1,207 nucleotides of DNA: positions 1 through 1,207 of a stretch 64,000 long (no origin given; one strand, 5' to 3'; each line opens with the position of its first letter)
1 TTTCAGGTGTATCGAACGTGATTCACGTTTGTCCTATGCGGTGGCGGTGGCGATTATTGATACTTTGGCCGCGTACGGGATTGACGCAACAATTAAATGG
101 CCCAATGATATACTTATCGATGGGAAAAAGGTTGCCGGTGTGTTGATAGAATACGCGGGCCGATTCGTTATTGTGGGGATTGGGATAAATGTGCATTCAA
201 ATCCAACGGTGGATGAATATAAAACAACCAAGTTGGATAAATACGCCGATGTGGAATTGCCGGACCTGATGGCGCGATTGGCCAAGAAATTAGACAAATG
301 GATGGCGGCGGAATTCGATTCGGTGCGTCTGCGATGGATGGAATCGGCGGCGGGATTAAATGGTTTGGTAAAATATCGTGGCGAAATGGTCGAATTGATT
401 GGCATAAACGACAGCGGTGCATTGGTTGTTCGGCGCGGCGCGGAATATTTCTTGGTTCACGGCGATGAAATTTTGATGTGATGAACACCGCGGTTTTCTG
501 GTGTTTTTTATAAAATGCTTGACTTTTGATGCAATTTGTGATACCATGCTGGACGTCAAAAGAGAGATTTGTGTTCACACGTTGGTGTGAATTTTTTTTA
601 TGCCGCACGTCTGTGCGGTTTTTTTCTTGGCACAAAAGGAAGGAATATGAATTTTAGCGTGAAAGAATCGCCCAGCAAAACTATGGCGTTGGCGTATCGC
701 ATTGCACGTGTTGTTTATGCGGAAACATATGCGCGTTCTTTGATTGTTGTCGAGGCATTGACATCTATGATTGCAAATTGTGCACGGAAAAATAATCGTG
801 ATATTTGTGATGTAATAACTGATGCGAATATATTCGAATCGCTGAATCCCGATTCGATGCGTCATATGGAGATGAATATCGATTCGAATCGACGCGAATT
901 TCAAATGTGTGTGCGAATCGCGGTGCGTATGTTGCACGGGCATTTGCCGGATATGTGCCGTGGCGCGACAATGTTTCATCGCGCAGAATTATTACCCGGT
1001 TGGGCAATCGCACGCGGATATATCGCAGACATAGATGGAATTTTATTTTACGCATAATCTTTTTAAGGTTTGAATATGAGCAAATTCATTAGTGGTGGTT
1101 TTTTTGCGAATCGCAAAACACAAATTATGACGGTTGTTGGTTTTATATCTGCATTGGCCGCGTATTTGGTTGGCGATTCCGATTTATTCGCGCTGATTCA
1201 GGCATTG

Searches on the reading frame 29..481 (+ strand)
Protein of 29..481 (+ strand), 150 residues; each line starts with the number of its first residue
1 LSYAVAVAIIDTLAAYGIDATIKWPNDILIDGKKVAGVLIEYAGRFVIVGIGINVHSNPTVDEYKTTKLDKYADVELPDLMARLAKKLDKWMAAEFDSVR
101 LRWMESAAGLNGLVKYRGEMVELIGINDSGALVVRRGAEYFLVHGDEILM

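Call 46: search_protein_families(library=pfam, proteins=[window:29-481:+], max_evalue=0.001)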
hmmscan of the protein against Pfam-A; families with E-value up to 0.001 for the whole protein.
window:29-481:+ (150 aa): 2 families
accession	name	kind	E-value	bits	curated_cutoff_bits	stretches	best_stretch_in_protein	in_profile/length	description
PF03099.24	BPL_LplA_LipB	-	9.1e-08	32.5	21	1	4-57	74-132/133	Biotin/lipoate A/B protein ligase family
PF21948.1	LplA-B_cat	-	3.2e-06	27.7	27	1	7-60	98-151/200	Lipoyl protein ligase A/B catalytic domain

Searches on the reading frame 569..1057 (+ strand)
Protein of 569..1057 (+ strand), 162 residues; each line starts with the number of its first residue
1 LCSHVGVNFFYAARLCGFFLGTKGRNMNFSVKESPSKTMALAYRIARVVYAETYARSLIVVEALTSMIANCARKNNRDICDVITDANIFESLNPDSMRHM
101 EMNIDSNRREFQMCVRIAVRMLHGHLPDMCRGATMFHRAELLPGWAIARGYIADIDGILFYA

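Call 46: search_protein_families(library=pfam, proteins=[window:569-1057:+], max_evalue=0.001)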
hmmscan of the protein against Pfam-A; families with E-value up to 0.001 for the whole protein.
window:569-1057:+ (162 aa): 1 family
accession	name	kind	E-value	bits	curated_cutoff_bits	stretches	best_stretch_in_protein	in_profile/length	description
PF07486.17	Hydrolase_2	-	2.2e-05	25.5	27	1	76-161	24-100/100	Cell Wall Hydrolase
